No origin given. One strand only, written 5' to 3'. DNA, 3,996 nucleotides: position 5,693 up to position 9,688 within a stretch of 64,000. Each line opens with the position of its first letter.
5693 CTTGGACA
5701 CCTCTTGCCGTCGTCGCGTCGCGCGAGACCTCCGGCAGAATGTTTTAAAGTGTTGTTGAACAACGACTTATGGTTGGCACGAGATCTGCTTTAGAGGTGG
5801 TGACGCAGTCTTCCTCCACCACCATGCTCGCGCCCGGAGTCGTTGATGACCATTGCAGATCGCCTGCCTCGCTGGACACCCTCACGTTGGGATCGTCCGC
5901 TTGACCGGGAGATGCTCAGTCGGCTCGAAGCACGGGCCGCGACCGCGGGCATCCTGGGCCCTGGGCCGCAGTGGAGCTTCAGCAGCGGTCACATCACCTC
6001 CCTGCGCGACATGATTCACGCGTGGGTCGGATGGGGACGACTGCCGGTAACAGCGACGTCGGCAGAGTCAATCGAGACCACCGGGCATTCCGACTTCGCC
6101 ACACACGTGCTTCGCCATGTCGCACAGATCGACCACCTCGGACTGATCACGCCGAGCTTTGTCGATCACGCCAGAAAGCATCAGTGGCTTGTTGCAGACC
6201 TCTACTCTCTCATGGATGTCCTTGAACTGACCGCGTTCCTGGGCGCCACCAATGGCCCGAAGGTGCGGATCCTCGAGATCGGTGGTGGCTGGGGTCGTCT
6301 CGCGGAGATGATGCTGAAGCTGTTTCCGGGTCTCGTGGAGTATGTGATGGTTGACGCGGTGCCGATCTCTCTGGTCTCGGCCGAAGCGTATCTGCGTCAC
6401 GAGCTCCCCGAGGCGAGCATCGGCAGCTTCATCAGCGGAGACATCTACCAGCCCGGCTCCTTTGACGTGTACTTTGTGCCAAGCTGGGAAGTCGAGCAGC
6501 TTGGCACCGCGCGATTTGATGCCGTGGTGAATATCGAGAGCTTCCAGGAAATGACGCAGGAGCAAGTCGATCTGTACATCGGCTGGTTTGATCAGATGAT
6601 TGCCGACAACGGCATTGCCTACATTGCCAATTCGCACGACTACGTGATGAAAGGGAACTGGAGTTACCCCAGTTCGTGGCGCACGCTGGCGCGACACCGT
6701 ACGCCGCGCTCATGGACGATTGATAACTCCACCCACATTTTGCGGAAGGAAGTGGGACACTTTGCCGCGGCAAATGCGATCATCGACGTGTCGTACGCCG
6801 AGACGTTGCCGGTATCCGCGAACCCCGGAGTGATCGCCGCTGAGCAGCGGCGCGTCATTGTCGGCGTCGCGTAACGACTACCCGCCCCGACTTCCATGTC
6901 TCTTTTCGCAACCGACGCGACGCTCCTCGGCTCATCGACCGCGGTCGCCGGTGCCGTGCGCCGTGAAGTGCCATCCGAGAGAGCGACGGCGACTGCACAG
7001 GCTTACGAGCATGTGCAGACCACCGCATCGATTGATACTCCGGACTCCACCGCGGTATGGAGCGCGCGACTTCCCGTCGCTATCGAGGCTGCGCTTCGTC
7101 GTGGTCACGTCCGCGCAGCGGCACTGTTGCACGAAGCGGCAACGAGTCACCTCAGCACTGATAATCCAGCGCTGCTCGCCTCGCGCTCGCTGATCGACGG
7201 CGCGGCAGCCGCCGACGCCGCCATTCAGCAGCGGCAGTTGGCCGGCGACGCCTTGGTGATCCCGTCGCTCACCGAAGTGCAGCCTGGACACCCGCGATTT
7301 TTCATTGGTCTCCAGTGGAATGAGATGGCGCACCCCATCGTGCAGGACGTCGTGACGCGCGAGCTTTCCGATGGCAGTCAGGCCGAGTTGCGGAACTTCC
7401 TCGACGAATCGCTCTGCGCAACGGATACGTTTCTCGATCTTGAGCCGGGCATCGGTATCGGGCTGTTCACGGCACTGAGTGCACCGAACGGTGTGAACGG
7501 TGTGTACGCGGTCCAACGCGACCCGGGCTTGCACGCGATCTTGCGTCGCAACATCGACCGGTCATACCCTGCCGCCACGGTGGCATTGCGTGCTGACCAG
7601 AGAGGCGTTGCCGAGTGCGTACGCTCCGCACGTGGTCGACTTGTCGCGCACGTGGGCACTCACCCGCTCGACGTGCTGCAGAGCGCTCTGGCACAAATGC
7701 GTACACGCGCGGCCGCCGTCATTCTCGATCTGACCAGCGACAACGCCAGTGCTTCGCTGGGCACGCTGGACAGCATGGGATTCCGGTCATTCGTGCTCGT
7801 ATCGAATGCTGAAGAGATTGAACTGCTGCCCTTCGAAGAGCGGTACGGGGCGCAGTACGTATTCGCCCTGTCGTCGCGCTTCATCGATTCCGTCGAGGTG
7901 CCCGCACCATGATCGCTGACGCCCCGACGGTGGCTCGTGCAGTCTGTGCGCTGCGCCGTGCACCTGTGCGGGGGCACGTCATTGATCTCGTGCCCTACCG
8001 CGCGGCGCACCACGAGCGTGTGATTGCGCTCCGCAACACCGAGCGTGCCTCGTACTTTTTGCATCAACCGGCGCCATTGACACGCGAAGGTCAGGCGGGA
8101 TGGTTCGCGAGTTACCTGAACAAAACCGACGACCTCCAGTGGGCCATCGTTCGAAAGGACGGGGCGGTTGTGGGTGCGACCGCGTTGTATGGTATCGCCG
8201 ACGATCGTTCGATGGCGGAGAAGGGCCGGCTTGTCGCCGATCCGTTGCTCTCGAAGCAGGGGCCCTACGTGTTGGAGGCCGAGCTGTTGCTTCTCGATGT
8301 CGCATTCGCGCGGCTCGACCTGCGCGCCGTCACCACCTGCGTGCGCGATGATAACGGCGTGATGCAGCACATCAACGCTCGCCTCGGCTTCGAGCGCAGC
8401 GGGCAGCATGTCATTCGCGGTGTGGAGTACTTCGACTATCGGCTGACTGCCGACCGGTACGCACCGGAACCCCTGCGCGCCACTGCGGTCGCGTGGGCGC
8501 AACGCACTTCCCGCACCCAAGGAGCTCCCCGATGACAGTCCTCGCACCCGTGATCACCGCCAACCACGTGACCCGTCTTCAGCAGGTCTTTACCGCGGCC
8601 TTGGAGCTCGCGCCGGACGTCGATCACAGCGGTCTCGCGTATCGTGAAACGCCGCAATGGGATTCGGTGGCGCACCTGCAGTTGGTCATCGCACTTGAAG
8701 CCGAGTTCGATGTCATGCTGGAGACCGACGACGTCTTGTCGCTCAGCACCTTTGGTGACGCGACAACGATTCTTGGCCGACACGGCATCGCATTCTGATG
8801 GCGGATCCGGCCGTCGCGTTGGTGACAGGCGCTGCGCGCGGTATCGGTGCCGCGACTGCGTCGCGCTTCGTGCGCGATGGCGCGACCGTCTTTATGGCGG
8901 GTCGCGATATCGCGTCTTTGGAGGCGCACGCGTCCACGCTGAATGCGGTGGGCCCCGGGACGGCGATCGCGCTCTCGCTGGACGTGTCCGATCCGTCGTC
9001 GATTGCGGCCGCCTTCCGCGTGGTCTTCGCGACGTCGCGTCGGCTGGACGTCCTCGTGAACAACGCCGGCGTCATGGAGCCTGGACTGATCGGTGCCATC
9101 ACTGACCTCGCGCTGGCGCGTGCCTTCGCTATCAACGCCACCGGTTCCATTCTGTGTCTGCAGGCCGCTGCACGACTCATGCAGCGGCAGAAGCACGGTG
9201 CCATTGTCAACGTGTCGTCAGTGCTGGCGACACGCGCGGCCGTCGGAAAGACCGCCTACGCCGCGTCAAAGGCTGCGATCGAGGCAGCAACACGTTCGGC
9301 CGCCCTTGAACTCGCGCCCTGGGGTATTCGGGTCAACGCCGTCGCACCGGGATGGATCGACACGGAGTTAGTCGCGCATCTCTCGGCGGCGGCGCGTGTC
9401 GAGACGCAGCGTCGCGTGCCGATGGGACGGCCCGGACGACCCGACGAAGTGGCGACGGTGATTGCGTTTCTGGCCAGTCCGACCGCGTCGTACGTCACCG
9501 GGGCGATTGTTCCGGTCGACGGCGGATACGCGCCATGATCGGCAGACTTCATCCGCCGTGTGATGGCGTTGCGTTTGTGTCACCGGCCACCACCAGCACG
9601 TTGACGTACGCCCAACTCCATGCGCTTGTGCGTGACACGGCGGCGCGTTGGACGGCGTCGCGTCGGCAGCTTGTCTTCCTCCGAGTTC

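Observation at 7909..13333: LuxC/LuxE acyl-reduction cassette (GNAT-ACP-SDR-ligase-LuxE-LuxC) embedded in a flagellin modification island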

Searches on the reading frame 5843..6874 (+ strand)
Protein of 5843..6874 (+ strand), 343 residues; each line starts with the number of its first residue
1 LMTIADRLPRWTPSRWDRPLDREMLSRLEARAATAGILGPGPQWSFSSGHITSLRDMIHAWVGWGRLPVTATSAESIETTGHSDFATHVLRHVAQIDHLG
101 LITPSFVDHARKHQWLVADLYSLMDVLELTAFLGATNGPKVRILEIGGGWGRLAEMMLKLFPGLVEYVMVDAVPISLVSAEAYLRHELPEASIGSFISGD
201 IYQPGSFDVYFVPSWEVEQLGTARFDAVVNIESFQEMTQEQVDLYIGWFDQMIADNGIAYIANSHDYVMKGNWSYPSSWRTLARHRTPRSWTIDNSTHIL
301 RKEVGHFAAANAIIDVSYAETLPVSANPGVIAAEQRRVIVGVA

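Call 4: search_protein_families(library=pfam, proteins=[window:5843-6874:+], max_evalue=0.01)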
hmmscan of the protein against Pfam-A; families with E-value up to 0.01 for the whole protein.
window:5843-6874:+ (343 aa): 4 families
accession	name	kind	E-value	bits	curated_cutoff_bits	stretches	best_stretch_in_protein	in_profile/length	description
PF13489.12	Methyltransf_23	-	0.00012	22.3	27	1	128-264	11-119/164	Methyltransferase domain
PF13649.12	Methyltransf_25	-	0.00021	22.3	27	1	143-212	1-70/97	Methyltransferase domain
PF08242.18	Methyltransf_12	-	0.00022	22.3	30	1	144-257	1-96/98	Methyltransferase domain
PF02353.26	CMAS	-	0.0021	17.9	27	0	219-261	123-164/273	Mycolic acid cyclopropane synthetase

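Call 8: search_protein_families(library=ncbifam, proteins=[window:5843-6874:+], max_evalue=0.01)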
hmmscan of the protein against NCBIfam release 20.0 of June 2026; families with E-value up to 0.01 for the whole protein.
window:5843-6874:+ (343 aa): 2 families
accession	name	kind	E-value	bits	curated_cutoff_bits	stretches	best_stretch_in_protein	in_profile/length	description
TIGR04371.1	methyltran_NanM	subfamily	1.1e-48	166.2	44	1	7-263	8-273/273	putative sugar O-methyltransferase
NF043040.1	corrin_prot_MT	hypoth_equivalog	0.00017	21.1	180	0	216-263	101-149/216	corrinoid protein-associated methyltransferase CpaM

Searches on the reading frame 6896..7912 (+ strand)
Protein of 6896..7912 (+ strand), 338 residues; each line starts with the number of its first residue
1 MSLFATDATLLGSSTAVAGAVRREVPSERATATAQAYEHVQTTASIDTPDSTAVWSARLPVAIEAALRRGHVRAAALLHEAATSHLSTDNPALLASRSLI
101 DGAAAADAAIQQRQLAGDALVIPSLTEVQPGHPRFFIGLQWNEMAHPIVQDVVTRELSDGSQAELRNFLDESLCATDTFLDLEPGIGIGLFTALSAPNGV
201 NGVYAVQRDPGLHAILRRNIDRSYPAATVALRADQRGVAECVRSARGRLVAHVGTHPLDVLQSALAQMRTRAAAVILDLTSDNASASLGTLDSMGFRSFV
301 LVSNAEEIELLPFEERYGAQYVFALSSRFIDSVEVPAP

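Call 4: search_protein_families(library=pfam, proteins=[window:6896-7912:+], max_evalue=0.01)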
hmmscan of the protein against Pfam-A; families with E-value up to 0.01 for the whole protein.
window:6896-7912:+ (338 aa): 0 families

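Call 8: search_protein_families(library=ncbifam, proteins=[window:6896-7912:+], max_evalue=0.01)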
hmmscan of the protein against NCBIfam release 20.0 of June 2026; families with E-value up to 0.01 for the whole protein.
window:6896-7912:+ (338 aa): 0 families

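Call 53: search_protein_families(library=pfam, proteins=[window:6896-7912:+], max_evalue=5)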
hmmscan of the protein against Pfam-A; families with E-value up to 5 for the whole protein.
window:6896-7912:+ (338 aa): 0 families

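Call 54: find_homologous_proteins(query=window:6896-7912:+, max_evalue=0.001)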
Query window:6896-7912:+ (338 aa): 9 proteins with E <= 0.001 among 8000 candidates.
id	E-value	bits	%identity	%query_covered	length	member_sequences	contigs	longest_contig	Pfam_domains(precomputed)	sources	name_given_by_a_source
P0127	1.8e-210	716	100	100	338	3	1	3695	-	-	-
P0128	1.0e-178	611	86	100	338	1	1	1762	-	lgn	-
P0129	1.5e-146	506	74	100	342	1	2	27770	-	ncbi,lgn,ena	-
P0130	3.5e-88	314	52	99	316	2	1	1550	-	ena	-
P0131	3.6e-64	235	45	99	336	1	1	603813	-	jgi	jgi:hypothetical protein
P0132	1.9e-51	194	41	77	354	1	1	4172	-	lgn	-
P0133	4.5e-49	186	40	81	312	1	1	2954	-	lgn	-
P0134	2.9e-48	183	40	81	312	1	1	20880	-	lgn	-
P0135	4.5e-47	179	37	99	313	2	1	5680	-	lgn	-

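Call 64: predict_structure(alignment_id=A2)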
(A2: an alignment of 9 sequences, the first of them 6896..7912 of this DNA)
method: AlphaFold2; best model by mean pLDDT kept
length: 338 residues; sequences in the alignment: 9
mean_pLDDT: 59.0   pTM: 0.44
mean pLDDT of the five models: 59.0, 55.8, 55.6, 52.8, 51.6
residues with pLDDT >= 90: 1; 70-90: 135; 50-70: 70; < 50: 132
segments of 3 or more residues with pLDDT < 50: 1-48, 113-115, 117-146, 160-199, 224-226, 336-338
pLDDT, mean of each block of 10 residues (from residue 1): 25 26 25 29 38 79 70 78 87 86 66 46 43 42 47 52 37 34 42 46 71 62 57 75 74 77 81 81 83 85 56 71 81 57
secondary structure, 60 per line:
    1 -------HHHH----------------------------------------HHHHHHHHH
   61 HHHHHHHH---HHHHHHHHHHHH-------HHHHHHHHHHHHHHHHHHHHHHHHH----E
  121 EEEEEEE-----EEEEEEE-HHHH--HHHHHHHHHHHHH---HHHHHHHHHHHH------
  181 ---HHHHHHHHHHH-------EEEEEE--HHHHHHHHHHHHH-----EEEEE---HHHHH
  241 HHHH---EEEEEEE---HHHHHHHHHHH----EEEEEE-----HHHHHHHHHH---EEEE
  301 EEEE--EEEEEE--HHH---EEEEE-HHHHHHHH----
elements in order: H8-11 H52-68 H72-83 H91-115 E120-127 E133-139 H141-144 H147-159 H163-174 H184-194 E202-207 H210-222 E228-232 H236-244 E248-254 H258-268 E273-278 H284-293 E297-304 E307-312 E321-325 H327-334

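Call 68: fold_search(model_id=the predicted structure, library=pdb)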
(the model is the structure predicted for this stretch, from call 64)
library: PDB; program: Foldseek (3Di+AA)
matches with E <= 10: 1064; with E <= 0.001: 4
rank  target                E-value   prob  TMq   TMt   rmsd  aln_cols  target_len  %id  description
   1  8j3g                  3.0e-04  0.92  0.25  0.26  18.6       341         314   10  Crystal structure of apo (S)-norcoclaurine 6-O-methyltransferase from Coptis chinensis (released 2024-10-23)
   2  3e05_D                5.2e-04  1.00  0.27  0.42   6.7       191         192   12  CRYSTAL STRUCTURE OF Precorrin-6y C5,15-methyltransferase FROM Geobacter metallireducens GS-15 (released 2008-08-12)
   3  3cjq_D                6.6e-04  1.00  0.26  0.33   5.5       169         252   11  Ribosomal protein L11 methyltransferase (PrmA) in complex with dimethylated ribosomal protein L11 in space group P2121 (released 2008-05-20)
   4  5cd1_A                8.9e-04  0.98  0.24  0.27  10.8       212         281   10  Structure of an asymmetric tetramer of human tRNA m1A58 methyltransferase in a complex with SAH and tRNA3Lys (released 2015-11-04)
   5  1o54                  1.1e-03  1.00  0.28  0.34   8.4       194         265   11  Crystal structure of SAM-dependent O-methyltransferase (TM0748) from Thermotoga maritima at 1.65 A resolution (released 2003-08-19)
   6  3e05_H                1.1e-03  0.99  0.25  0.38   7.4       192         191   12  CRYSTAL STRUCTURE OF Precorrin-6y C5,15-methyltransferase FROM Geobacter metallireducens GS-15 (released 2008-08-12)
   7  3e05_B                1.3e-03  1.00  0.24  0.39   6.2       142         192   15  CRYSTAL STRUCTURE OF Precorrin-6y C5,15-methyltransferase FROM Geobacter metallireducens GS-15 (released 2008-08-12)
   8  2pwy_B                1.3e-03  1.00  0.27  0.34   8.3       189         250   11  Crystal Structure of a m1A58 tRNA methyltransferase (released 2008-02-26)
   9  5c0o_H                1.3e-03  1.00  0.25  0.36   7.9       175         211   12  m1A58 tRNA methyltransferase mutant - Y78A (released 2015-07-08)
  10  2qyo_B                1.4e-03  0.72  0.23  0.22  18.6       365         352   10  Crystal structure of isoflavone O-methyltransferase homolog in complex with biochanin A and SAH (released 2008-08-26)
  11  6inw_B                1.4e-03  0.72  0.22  0.19  19.0       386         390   10  A Pericyclic Reaction enzyme (released 2019-07-03)
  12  3e05_G                1.8e-03  0.99  0.27  0.43   7.1       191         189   12  CRYSTAL STRUCTURE OF Precorrin-6y C5,15-methyltransferase FROM Geobacter metallireducens GS-15 (released 2008-08-12)
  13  2pwy_A                1.8e-03  0.99  0.27  0.34   8.1       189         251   12  Crystal Structure of a m1A58 tRNA methyltransferase (released 2008-02-26)
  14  5c1i_C                2.2e-03  1.00  0.27  0.40   7.6       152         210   16  m1A58 tRNA methyltransferase mutant - D170A (released 2015-06-24)
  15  2nxe_B                2.4e-03  0.99  0.26  0.33   5.5       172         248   11  T. thermophilus ribosomal protein L11 methyltransferase (PrmA) in complex with S-Adenosyl-L-Methionine (released 2006-12-26)
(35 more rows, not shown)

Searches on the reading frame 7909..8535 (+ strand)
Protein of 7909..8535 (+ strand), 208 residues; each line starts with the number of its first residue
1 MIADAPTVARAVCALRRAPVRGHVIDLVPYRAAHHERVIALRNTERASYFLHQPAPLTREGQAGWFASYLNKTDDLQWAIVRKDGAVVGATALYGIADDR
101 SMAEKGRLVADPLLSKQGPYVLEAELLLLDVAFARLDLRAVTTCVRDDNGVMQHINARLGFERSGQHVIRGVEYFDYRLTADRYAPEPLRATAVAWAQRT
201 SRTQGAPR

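Call 3: search_protein_families(library=pfam, proteins=[window:7909-8535:+], max_evalue=0.01)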
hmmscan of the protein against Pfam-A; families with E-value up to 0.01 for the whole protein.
window:7909-8535:+ (208 aa): 1 family
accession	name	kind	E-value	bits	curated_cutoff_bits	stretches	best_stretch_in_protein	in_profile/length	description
PF13302.13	Acetyltransf_3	-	3.1e-13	51.1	25.4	1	27-162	4-138/138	Acetyltransferase (GNAT) domain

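Call 8: search_protein_families(library=ncbifam, proteins=[window:7909-8535:+], max_evalue=0.01)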
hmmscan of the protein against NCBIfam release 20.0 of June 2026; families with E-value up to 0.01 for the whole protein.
window:7909-8535:+ (208 aa): 1 family
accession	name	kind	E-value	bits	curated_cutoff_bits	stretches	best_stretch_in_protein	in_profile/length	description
TIGR03585.1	PseH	equivalog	2.7e-06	27.5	93.1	1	26-174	2-149/156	UDP-4-amino-4,6-dideoxy-N-acetyl-beta-L-altrosamine N-acetyltransferase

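Call 42: search_solved_structures(query=window:7909-8535:+, max_evalue=0.01)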
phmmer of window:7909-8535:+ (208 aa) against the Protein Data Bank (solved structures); distinct sequences matched with E-value up to 0.01: 3.
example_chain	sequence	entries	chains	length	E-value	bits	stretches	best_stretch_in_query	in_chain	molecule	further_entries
3tcv_A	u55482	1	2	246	1.1e-06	31.9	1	21-165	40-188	GCN5-related N-acetyltransferase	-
6vfn_A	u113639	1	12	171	0.0028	20.9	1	46-167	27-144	Spermidine N1-acetyltransferase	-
6vfm_A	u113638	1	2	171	0.0028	20.8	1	46-166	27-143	Spermidine N1-acetyltransferase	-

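Call 80: find_homologous_proteins(query=window:7909-8535:+, max_evalue=0.00001)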
Query window:7909-8535:+ (208 aa): 28 proteins with E <= 0.00001 among 1843 candidates.
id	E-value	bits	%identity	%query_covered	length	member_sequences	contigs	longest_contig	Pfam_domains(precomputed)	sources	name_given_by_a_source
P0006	1.9e-133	460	100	100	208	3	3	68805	PF13302.14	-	-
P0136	2.7e-87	310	69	97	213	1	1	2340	PF13302.14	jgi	jgi:RimJ/RimL family protein N-acetyltransferase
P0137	6.0e-87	309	72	88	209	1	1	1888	PF13302.14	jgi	jgi:RimJ/RimL family protein N-acetyltransferase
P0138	2.6e-85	303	72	87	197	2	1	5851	PF13302.14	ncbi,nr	ncbi:MAG: GNAT family N-acetyltransferase [Gemmatimonadaceae bacterium]|nr:GNAT family N-acetyltrans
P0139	8.5e-84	298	69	90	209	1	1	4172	PF13302.14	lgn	-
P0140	2.2e-83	297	67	99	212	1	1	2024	PF13302.14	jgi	jgi:RimJ/RimL family protein N-acetyltransferase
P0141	3.3e-83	297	72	89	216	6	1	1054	PF13302.14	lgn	-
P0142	7.2e-83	295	68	100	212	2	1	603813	PF13302.14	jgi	jgi:RimJ/RimL family protein N-acetyltransferase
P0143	8.2e-83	295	69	95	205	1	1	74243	PF13302.14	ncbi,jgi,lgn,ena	jgi:RimJ/RimL family protein N-acetyltransferase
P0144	1.1e-80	288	69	90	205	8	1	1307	PF13302.14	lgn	-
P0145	2.3e-79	284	70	90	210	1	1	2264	PF13302.14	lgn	-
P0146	2.4e-79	284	68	95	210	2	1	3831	PF13302.14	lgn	-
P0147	1.5e-78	281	67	94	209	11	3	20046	PF13302.14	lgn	-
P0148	2.6e-78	281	67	94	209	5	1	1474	PF13302.14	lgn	-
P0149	6.5e-78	279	65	94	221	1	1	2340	PF13302.14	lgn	-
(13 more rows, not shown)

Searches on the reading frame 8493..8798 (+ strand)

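Call 3: search_protein_families(library=pfam, proteins=[window:8493-8798:+], max_evalue=0.01)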
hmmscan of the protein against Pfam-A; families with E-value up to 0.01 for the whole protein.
window:8493-8798:+ (101 aa): 0 families

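Call 8: search_protein_families(library=ncbifam, proteins=[window:8532-8798:+], max_evalue=0.01)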
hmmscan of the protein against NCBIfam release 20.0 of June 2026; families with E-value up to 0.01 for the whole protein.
window:8532-8798:+ (88 aa): 5 families
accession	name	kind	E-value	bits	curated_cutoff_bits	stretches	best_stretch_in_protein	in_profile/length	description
NF002148.0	PRK00982.1-2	subfamily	0.00017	21.3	71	1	42-81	35-74/79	acyl carrier protein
NF002150.0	PRK00982.1-4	subfamily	0.00034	20.8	66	1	43-78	37-72/80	acyl carrier protein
NF006031.0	PRK08172.1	equivalog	0.00043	20.9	76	1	43-80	36-73/82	acyl carrier protein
NF002151.0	PRK00982.1-5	equivalog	0.00078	19.5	92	1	42-81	34-73/78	acyl carrier protein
NF002147.0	PRK00982.1-1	equivalog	0.0082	16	84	0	44-80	40-76/83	acyl carrier protein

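Call 53: search_protein_families(library=pfam, proteins=[window:8532-8798:+], max_evalue=5)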
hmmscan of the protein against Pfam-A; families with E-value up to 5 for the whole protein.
window:8532-8798:+ (88 aa): 2 families
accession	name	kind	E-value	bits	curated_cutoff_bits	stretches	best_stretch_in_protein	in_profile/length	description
PF00550.31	PP-binding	-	0.025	15.3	20.8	1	44-76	30-62/67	Phosphopantetheine attachment site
PF14573.12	PP-binding_2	-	0.057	14.1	32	1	11-68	14-71/96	Acyl-carrier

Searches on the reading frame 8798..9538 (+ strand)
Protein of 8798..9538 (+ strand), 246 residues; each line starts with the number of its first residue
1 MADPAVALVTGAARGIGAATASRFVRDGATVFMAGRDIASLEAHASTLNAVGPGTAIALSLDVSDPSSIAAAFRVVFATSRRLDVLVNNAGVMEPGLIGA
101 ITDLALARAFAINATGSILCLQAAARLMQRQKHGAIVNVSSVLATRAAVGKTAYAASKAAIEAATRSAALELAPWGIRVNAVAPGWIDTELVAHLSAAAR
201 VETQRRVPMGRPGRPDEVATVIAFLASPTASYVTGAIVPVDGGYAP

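Call 3: search_protein_families(library=pfam, proteins=[window:8798-9538:+], max_evalue=0.01)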
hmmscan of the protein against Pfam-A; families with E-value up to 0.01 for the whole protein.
window:8798-9538:+ (246 aa): 4 families
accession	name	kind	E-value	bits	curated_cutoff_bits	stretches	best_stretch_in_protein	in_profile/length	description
PF13561.12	adh_short_C2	-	5e-64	216.5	27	1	11-244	1-235/236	Enoyl-(Acyl carrier protein) reductase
PF00106.31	adh_short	-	2.1e-52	177.9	26.6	1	6-197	2-192/195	short chain dehydrogenase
PF08659.16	KR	-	3.3e-10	40.6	22.6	1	6-166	2-161/180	KR domain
PF23441.1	SDR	-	0.00011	22.2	27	1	8-243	11-254/258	SDR-like rossmann domain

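Call 8: search_protein_families(library=ncbifam, proteins=[window:8798-9538:+], max_evalue=0.01)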
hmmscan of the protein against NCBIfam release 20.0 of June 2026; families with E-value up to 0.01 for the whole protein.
window:8798-9538:+ (246 aa): 234 families (the best 25 are shown)
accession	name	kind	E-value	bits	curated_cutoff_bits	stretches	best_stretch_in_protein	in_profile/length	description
NF005067.0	PRK06484.1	equivalog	3.2e-63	214.1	713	1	5-245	10-252/524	short chain dehydrogenase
TIGR01830.1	3oxo_ACP_reduc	equivalog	2e-62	211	297.75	1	7-244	1-238/239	3-oxoacyl-[acyl-carrier-protein] reductase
NF005559.1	PRK07231.1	subfamily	1.3e-61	208.3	215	1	6-244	6-247/249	glucose 1-dehydrogenase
NF053701.1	CsHdxCHCADhChcB2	equivalog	4.2e-61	206.6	350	1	5-245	4-243/245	cis-4-hydroxycyclohexanecarboxylate dehydrogenase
NF004198.0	PRK05653.1-3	equivalog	1e-60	205.3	296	1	6-244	9-246/248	3-oxoacyl-ACP reductase FabG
NF052558.1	MBtsdlDhBudC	equivalog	7.8e-60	202.5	270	1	6-244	5-241/250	meso-2,3-butanediol dehydrogenase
NF009466.0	PRK12826.1-2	subfamily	6e-57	192.9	222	1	6-244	5-244/248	3-oxoacyl-ACP reductase FabG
NF004791.0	PRK06138.1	equivalog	3.1e-56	190.5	312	1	6-244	7-249/252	SDR family oxidoreductase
NF004197.0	PRK05653.1-1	equivalog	5.6e-54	183.4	332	1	5-244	8-246/249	3-oxoacyl-ACP reductase FabG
NF004778.0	PRK06124.1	equivalog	9.1e-54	182.5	303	1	5-245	12-253/256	SDR family oxidoreductase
NF009468.0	PRK12826.1-4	equivalog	3.6e-52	177.6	318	1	6-243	9-246/256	SDR family oxidoreductase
NF004818.0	PRK06172.1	equivalog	8.2e-52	176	336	1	5-244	8-250/253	SDR family oxidoreductase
NF047420.2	EF_P_mod_YmfI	equivalog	4.3e-51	173.9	238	1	7-244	2-235/236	elongation factor P 5-aminopentanone reductase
NF004199.0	PRK05653.1-4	equivalog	2.3e-49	168.2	301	1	7-243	8-244/247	3-oxoacyl-ACP reductase FabG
NF009464.0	PRK12824.1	subfamily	2.8e-49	168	269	1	5-244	3-242/245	3-oxoacyl-ACP reductase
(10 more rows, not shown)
